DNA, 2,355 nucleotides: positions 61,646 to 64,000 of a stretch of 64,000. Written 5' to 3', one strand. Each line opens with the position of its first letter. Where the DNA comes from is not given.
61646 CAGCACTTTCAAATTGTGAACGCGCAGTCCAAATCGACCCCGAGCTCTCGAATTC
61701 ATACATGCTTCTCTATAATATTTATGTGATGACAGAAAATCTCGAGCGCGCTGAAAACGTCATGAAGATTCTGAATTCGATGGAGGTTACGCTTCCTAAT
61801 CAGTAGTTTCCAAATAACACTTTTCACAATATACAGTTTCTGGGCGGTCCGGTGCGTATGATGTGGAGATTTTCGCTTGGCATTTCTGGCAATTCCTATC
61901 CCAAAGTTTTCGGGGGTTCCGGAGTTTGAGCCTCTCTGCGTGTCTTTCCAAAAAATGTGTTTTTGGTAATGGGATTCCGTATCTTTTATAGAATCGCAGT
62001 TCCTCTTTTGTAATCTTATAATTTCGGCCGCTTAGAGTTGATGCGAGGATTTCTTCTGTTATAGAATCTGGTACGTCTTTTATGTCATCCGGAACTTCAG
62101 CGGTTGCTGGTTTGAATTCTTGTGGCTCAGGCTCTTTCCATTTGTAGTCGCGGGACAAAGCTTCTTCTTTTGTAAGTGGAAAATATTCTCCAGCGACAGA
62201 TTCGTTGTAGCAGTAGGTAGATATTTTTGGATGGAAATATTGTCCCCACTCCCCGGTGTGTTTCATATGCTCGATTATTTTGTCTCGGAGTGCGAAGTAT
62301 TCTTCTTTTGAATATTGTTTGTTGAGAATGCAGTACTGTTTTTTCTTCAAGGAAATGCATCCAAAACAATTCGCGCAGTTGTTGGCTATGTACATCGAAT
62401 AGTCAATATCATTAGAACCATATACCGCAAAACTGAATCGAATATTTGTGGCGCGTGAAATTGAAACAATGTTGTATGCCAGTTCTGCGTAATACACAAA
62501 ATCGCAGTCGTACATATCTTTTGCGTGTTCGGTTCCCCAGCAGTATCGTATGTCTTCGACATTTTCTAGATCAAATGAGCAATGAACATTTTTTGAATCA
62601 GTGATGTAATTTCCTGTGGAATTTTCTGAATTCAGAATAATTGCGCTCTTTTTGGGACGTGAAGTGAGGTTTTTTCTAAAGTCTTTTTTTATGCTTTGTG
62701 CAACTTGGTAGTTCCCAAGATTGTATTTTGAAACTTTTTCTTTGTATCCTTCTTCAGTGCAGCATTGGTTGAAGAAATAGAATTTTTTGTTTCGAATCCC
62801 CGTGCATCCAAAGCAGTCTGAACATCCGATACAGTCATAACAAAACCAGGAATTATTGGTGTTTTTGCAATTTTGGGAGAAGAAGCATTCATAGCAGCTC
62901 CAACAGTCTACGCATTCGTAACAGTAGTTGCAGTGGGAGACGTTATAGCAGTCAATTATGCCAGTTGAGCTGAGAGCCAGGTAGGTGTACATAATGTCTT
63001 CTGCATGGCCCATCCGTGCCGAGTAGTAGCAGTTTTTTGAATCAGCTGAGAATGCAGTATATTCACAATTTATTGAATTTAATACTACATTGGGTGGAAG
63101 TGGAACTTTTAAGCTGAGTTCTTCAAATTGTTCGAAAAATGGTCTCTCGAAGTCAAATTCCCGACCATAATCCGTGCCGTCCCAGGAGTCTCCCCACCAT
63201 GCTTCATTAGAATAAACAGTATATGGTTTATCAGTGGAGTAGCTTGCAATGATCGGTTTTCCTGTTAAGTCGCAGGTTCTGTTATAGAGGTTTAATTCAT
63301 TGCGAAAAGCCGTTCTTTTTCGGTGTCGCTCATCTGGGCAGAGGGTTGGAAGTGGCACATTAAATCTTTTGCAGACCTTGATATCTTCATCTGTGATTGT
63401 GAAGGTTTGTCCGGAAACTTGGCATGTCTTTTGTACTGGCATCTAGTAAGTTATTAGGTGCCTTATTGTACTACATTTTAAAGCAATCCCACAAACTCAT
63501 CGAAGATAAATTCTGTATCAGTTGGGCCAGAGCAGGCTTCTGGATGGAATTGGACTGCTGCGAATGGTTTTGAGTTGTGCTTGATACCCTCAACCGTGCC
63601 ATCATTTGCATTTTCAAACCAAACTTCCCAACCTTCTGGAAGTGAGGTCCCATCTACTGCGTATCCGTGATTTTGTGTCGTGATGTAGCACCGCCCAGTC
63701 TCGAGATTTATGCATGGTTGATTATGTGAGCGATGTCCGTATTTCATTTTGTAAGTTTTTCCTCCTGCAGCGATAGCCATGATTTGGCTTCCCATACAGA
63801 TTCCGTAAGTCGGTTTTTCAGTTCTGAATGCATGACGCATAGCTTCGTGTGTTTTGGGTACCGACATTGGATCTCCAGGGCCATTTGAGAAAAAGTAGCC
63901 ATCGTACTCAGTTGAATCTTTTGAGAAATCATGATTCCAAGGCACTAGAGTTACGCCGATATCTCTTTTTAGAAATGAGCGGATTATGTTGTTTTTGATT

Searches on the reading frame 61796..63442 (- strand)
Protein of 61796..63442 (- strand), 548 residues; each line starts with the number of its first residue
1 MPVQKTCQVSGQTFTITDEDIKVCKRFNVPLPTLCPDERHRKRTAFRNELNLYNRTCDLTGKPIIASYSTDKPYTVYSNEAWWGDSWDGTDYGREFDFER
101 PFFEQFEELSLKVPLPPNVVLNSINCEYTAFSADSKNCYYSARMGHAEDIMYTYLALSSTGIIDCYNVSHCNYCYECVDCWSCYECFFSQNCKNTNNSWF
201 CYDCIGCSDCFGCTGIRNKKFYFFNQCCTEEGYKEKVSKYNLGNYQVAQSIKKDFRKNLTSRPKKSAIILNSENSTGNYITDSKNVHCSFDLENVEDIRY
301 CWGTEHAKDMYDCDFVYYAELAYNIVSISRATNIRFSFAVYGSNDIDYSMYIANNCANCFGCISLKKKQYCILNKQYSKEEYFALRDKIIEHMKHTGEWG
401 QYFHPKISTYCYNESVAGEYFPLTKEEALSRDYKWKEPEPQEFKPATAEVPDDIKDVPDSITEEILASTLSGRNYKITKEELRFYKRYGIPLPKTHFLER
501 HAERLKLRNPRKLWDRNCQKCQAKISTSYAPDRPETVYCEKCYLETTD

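Call 55: find_encoding_contigs(protein=window:61796-63442:-, flank=10000, max_places=5)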
Protein window:61796-63442:- (548 aa): 5 contigs read that carry it; 2 places shown.
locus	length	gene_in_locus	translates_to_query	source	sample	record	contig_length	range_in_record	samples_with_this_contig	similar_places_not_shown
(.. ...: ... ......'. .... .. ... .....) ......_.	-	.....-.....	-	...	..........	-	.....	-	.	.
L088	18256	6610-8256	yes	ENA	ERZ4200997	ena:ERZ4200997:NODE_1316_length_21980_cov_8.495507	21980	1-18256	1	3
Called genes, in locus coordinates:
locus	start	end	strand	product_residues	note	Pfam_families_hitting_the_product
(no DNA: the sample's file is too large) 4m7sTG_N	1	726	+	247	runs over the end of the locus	PF01411:tRNA-synt_2c, PF07973:tRNA_SAD (weak)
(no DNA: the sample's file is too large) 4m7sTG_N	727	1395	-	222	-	PF00156:Pribosyltran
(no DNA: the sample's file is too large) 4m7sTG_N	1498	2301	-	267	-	PF00175:NAD_binding_1 (weak), PF10418:DHODB_Fe-S_bind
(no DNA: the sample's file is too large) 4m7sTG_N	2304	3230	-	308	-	PF01180:DHO_dh, PF01207:Dus (faint), PF04481:DUF561 (weak), PF03060:NMO (weak)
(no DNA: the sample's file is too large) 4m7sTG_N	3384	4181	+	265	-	-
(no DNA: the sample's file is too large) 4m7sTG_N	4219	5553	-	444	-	PF01979:Amidohydro_1, PF12890:DHOase, PF07969:Amidohydro_3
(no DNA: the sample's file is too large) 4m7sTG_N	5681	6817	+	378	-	PF18933:PsbP_2 (faint)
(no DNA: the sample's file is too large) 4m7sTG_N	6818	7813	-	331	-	PF02729:OTCace_N, PF00185:OTCace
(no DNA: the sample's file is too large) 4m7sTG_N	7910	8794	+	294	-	-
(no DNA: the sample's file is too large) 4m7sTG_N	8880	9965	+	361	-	PF00988:CPSase_sm_chain, PF00117:GATase, PF07722:Peptidase_C26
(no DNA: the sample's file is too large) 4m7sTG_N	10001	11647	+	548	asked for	-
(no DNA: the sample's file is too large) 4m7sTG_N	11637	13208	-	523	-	PF00515:TPR_1 (faint), PF07719:TPR_2 (faint), PF13414:TPR_11 (faint), PF14559:TPR_19 (faint)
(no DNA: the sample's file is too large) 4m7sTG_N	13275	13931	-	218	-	-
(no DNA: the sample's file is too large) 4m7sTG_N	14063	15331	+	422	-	PF17936:Big_6, PF00395:SLH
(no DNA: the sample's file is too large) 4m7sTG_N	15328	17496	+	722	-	PF00929:RNase_T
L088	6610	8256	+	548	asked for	-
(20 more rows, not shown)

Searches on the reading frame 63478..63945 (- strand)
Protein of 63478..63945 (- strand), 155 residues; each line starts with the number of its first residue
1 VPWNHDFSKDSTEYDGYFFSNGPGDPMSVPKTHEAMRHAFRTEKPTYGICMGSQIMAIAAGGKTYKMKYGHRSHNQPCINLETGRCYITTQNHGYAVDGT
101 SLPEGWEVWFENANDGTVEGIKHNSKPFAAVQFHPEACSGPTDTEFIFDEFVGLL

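Call 54: find_encoding_contigs(protein=window:63478-63945:-, flank=10000, max_places=5)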
Protein window:63478-63945:- (155 aa): no gene with exactly this product is on record in the collection.
